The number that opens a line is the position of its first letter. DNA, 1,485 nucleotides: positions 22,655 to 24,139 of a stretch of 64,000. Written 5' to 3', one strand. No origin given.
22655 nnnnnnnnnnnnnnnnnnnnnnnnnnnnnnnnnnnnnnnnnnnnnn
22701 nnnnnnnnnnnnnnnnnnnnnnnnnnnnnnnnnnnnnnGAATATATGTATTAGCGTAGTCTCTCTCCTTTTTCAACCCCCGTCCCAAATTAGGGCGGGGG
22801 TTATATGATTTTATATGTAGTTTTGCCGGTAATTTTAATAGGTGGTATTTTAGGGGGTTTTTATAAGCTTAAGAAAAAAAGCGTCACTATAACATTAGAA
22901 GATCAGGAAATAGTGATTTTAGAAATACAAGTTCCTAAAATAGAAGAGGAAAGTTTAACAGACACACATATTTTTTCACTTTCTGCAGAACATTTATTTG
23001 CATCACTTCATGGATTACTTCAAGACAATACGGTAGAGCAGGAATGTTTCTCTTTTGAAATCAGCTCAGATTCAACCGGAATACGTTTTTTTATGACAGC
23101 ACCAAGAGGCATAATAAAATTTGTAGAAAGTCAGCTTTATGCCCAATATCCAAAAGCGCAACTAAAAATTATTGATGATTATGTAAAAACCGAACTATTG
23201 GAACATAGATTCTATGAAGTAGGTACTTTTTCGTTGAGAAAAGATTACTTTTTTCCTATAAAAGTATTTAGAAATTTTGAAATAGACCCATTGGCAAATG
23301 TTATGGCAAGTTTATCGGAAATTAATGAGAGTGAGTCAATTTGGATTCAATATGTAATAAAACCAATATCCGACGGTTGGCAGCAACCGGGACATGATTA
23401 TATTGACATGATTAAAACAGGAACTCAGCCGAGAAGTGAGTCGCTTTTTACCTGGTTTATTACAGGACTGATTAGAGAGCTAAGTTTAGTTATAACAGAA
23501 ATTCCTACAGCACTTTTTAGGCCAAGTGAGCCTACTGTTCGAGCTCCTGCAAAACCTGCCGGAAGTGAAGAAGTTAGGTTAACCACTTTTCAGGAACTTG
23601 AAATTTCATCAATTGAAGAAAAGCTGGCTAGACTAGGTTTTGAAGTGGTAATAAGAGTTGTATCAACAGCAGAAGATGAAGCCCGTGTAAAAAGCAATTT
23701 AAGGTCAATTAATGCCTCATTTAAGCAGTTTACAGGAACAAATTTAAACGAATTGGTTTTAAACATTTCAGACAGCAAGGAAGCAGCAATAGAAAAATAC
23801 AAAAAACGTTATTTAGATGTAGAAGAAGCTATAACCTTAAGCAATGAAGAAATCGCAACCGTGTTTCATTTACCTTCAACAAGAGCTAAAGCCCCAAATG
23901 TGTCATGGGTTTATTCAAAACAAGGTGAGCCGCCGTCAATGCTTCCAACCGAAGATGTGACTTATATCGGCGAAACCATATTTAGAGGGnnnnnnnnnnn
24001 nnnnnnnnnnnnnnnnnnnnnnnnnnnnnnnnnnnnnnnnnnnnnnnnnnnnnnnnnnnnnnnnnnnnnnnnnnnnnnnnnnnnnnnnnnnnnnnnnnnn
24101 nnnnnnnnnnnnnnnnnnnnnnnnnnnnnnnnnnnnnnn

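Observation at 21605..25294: LCP-family envelope protein followed by an 829-aa membrane-anchored FtsK/HerA/VirD4-like ATPase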

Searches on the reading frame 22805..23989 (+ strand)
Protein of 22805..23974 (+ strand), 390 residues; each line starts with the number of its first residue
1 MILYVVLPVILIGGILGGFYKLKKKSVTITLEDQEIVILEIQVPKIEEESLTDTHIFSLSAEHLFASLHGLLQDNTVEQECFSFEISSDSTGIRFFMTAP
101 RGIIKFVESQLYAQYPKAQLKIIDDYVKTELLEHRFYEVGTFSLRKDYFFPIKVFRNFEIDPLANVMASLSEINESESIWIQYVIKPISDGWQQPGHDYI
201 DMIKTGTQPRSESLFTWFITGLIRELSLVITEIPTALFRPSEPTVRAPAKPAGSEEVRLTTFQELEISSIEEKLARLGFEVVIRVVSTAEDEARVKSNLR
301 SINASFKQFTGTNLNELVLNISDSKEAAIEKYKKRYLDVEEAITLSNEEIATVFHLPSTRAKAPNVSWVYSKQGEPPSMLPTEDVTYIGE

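Call 26: search_protein_representatives(protein=window:22805-23974:+)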
Query: 390 residues. Proteins with E-value up to 0.001 (for the whole library): 1811; up to 1e-10: 830; up to 1e-30: 74. The best 150 are listed.
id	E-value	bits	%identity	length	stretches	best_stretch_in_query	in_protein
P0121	3.8e-82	293.1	38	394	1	35-390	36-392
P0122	2.1e-80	287.4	38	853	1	19-390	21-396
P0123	2.7e-80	287.0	39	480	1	9-390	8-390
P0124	2.7e-76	273.9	40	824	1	3-389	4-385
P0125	5.0e-69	250.0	38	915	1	3-390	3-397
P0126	6.5e-66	239.7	37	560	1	3-390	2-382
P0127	3.9e-65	237.1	36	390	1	3-389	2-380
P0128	1.5e-60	222.0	37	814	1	3-389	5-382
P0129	1.1e-58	215.9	34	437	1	64-389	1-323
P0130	1.8e-58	215.2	35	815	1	4-389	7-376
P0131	1.3e-57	212.4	36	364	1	21-366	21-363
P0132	1.2e-55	205.9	38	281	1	3-280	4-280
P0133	1.5e-55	205.6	32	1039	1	14-390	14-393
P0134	1.7e-55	205.5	34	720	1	2-383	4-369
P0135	1.9e-55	205.2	40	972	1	19-382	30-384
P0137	6.8e-54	200.2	35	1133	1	32-382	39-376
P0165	2.5e-38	149.0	30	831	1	5-384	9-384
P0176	1.3e-34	136.7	28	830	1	9-390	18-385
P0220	6.8e-27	111.3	30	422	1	31-381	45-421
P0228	3.8e-26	108.9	32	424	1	44-381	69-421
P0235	1.9e-25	106.6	31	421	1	3-383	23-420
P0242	3.3e-25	105.8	29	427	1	37-382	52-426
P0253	1.5e-24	103.6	31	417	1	3-383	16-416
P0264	8.8e-24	101.1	30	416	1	80-382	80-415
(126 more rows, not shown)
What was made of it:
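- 22886..23959 (+): N-terminal domain (residues 28-385, Pfam DUF8128) with a VirB4 N-terminal-domain-like fold. 1811 cluster representatives carry the domain (call 26).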

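Call 27: list_cluster_members(proteins=[P0220, P0228, P0235, P0242, P0253, P0264, P0133, P0137, P0165, P0176])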
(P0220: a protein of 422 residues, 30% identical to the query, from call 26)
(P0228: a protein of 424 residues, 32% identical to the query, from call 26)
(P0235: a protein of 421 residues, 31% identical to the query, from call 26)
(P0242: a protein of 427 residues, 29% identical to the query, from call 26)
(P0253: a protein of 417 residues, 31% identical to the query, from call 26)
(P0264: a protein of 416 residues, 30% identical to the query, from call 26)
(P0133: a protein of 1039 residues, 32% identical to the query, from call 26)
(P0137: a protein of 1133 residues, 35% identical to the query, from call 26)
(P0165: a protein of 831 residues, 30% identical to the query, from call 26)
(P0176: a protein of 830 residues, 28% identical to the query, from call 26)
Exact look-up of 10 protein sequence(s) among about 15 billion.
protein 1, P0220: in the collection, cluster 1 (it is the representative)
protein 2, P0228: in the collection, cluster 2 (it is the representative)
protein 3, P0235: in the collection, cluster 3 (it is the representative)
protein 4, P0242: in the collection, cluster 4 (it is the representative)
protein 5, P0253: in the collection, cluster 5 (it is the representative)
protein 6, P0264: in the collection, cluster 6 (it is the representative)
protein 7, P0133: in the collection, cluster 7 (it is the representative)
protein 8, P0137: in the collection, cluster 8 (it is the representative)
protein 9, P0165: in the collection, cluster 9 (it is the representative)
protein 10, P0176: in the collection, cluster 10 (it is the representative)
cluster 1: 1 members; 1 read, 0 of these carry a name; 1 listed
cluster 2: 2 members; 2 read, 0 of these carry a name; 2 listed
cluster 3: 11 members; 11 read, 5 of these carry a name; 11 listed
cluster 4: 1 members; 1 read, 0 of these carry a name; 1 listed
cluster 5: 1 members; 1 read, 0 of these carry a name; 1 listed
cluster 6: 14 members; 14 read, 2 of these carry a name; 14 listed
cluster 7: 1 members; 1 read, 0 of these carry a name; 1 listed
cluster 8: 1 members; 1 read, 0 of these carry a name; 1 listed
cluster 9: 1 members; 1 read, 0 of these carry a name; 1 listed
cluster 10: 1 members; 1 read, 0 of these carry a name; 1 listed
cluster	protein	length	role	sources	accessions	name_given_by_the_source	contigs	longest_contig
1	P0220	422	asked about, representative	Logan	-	-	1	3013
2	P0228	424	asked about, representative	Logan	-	-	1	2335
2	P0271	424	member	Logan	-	-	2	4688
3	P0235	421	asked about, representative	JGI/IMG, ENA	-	-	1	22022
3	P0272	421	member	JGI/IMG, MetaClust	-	\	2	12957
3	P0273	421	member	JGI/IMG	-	hypothetical protein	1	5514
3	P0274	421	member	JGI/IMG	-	hypothetical protein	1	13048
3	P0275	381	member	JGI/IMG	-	hypothetical protein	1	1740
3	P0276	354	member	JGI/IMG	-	hypothetical protein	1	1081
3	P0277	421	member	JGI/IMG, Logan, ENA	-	-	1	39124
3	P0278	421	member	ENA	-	-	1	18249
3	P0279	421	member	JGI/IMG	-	-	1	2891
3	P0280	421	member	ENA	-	-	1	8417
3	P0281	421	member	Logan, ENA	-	-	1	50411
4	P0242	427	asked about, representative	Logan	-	-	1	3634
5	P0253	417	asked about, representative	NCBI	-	-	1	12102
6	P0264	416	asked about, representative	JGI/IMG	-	-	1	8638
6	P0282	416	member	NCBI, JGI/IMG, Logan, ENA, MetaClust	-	\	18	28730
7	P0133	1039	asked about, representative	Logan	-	-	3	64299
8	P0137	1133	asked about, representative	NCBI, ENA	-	-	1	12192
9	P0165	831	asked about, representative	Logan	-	-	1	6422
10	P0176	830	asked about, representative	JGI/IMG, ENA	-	-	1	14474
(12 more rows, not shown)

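Call 29: find_encoding_contigs(protein=P0281, flank=8000, max_places=3)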
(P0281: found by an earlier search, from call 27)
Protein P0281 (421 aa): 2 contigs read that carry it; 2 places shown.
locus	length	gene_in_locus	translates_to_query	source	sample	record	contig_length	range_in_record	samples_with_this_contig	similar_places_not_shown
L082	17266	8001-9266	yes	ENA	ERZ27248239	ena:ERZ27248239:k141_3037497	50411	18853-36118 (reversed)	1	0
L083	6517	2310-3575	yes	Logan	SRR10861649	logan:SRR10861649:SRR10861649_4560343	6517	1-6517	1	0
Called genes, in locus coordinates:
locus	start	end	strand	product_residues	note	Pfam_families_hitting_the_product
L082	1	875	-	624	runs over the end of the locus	PF00270:DEAD (weak), PF04851:ResIII, PF17757:UvrB_inter, PF27431:UvrB_3rd, PF00271:Helicase_C, PF12344:UvrB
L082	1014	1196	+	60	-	-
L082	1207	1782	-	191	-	PF03734:YkuD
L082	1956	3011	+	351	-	PF00579:tRNA-synt_1b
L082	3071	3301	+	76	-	PF01783:Ribosomal_L32p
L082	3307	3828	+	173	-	PF01029:NusB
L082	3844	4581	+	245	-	PF22935:RM44_endonuclase, PF14622:Ribonucleas_3_3, PF00636:Ribonuclease_3, PF00035:dsrm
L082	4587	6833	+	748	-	PF02463:SMC_N, PF13175:AAA_15, PF13476:AAA_23, PF13555:AAA_29 (weak), PF13304:AAA_21 (faint)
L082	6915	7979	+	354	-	PF04545:Sigma70_r4, PF05066:HARE-HTH (weak)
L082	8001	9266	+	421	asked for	PF26449:DUF8128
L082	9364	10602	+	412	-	PF08529:NusA_N, PF00575:S1 (weak), PF13184:KH_NusA_1st, PF00013:KH_1 (faint), PF26594:KH_NusA_2nd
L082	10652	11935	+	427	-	PF05697:Trigger_N, PF00254:FKBP_C, PF05698:Trigger_C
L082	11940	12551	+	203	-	PF00574:CLP_protease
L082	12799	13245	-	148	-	PF01245:Ribosomal_L19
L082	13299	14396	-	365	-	PF01926:MMR_HSR1, PF02421:FeoB_N, PF06071:YchF-GTPase_C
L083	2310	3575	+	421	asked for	PF26449:DUF8128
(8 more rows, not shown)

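Call 49: predict_structure(alignment_id=A2)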
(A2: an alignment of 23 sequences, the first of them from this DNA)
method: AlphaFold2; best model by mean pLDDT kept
length: 368 residues; sequences in the alignment: 23
mean_pLDDT: 77.1   pTM: 0.73
mean pLDDT of the five models: 77.1, 71.9, 70.6, 68.5, 66.0
residues with pLDDT >= 90: 118; 70-90: 138; 50-70: 62; < 50: 50
segments of 3 or more residues with pLDDT < 50: 1-3, 183-188, 207-226, 343-349, 360-368
pLDDT, mean of each block of 10 residues (from residue 1): 63 78 59 89 86 92 90 92 85 89 87 90 82 79 85 95 86 81 48 56 50 43 52 81 88 95 94 91 75 93 91 91 88 57 47 56 42
secondary structure, 60 per line:
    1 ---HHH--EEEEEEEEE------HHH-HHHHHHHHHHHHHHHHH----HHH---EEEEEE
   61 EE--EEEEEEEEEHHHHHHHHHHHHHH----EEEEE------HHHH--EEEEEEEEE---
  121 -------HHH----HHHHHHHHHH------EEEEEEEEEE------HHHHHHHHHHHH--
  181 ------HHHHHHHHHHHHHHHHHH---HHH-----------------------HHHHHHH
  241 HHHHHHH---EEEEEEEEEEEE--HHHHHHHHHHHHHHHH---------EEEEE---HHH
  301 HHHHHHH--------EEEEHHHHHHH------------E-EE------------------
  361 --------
elements in order: E9-17 H28-44 E55-62 E65-73 H74-87 E92-96 H103-106 E109-117 H135-144 E151-160 H167-178 H187-204 H234-247 E251-262 H265-280 E290-294 H298-307 E316-319 H320-326
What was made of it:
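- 22886..23959 (+): The AF2 model has pLDDT 77 and pTM 0.73 (call 49).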

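Call 59: find_encoding_contigs(protein=P0133, flank=6000, max_places=1)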
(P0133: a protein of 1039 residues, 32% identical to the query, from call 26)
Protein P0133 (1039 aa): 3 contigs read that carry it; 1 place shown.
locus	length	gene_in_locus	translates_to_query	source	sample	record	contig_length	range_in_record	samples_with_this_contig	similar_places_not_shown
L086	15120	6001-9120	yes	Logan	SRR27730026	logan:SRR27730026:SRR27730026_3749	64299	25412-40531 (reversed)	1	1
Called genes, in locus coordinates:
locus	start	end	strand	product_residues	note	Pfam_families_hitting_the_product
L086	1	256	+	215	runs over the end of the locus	PF13483:Lactamase_B_3, PF12706:Lactamase_B_2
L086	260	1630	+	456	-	PF00772:DnaB, PF03796:DnaB_C, PF13481:AAA_25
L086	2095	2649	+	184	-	PF08207:EFP_N, PF01132:EFP, PF09285:Elong-fact-P_C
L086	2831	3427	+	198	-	-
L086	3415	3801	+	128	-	PF01258:zf-dskA_traR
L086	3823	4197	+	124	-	PF00072:Response_reg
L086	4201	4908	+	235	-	PF00849:PseudoU_synth_2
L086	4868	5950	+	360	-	PF13399:LytR_C (weak)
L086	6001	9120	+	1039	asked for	PF26449:DUF8128, PF01935:DUF87, PF10412:TrwB_AAD_bind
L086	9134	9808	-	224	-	PF07719:TPR_2 (faint), PF00515:TPR_1 (weak)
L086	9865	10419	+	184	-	PF20772:TACO1_YebC_N, PF01709:Transcrip_reg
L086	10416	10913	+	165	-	PF02075:RuvC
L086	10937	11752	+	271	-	-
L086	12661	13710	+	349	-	PF02899:Phage_int_SAM_1 (weak), PF00589:Phage_integrase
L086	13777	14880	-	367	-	-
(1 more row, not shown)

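Call 60: find_encoding_contigs(protein=P0176, flank=6000, max_places=1)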
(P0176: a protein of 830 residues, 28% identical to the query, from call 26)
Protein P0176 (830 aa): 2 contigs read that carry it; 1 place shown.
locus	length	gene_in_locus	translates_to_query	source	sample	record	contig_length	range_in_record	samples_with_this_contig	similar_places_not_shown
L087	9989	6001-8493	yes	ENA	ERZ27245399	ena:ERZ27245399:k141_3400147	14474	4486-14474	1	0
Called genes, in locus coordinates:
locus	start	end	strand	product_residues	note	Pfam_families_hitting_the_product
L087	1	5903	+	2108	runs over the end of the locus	-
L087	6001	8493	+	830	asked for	PF26449:DUF8128, PF01935:DUF87, PF10412:TrwB_AAD_bind (weak)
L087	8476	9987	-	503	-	?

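Call 61: find_encoding_contigs(protein=P0282, flank=6000, max_places=2)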
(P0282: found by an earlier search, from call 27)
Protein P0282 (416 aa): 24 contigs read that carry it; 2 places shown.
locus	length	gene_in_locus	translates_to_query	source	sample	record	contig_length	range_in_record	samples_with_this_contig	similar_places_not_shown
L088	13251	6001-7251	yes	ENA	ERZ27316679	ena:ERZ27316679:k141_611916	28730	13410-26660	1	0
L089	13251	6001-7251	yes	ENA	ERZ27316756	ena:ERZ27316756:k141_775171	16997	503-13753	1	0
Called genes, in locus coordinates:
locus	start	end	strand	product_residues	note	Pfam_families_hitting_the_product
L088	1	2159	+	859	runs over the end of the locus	PF07517:SecA_DEAD, PF01043:SecA_PP_bind, PF21090:P-loop_SecA, PF07516:SecA_SW, PF02810:SEC-C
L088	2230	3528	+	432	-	PF21760:SecD_1st, PF22599:SecDF_P1_head, PF03176:MMPL, PF02355:SecD_SecF_C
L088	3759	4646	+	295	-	PF02355:SecD_SecF_C, PF00873:ACR_tran (weak)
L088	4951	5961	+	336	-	PF04545:Sigma70_r4, PF05066:HARE-HTH (weak)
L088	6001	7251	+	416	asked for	PF26449:DUF8128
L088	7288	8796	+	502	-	PF01935:DUF87, PF02534:T4SS-DNA_transf, PF10412:TrwB_AAD_bind, PF12696:TraG-D_C (weak)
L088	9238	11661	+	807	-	PF01326:PPDK_N, PF00391:PEP-utilizers, PF02896:PEP-utilizers_C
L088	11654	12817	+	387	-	PF03952:Enolase_N, PF00113:Enolase_C, PF13378:MR_MLE_C (faint)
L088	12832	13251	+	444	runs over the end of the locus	PF13393:tRNA-synt_His, PF00152:tRNA-synt_2 (faint), PF00587:tRNA-synt_2b (weak), PF03129:HGTP_anticodon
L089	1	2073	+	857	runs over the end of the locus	?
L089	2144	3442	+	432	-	PF21760:SecD_1st, PF22599:SecDF_P1_head, PF03176:MMPL, PF02355:SecD_SecF_C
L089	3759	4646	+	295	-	PF02355:SecD_SecF_C, PF00873:ACR_tran (weak)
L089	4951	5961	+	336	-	PF04545:Sigma70_r4, PF05066:HARE-HTH (weak)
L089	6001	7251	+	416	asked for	PF26449:DUF8128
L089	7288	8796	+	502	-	PF01935:DUF87, PF02534:T4SS-DNA_transf, PF10412:TrwB_AAD_bind, PF12696:TraG-D_C (weak)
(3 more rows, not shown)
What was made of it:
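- Closest known: TrsD. Same: It parallels the stand-alone and split DUF8128 genes found here (calls 29, 61).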

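Call 64: search_solved_structures(query=A2, max_evalue=10)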
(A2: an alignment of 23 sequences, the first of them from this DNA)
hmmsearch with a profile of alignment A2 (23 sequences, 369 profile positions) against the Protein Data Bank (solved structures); distinct sequences matched with E-value up to 10: 2.
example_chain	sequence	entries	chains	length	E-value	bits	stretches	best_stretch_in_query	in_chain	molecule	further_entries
3nrk_A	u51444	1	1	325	0.5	12.5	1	159-275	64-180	LIC12922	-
5j69_A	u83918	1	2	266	0.88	11.7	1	266-336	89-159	Astrotactin-2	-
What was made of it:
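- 22886..23959 (+): There is no sequence-level match to any solved structure (call 64).
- On VirB4: The N-domain profile finds no solved VirB4 (call 64).
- The VirB4-like fold comes from a predicted model and has no sequence-level support (call 64).
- Tried and rejected: Sequence-level link between DUF8128 and VirB4: none (call 64); the link is structural only.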
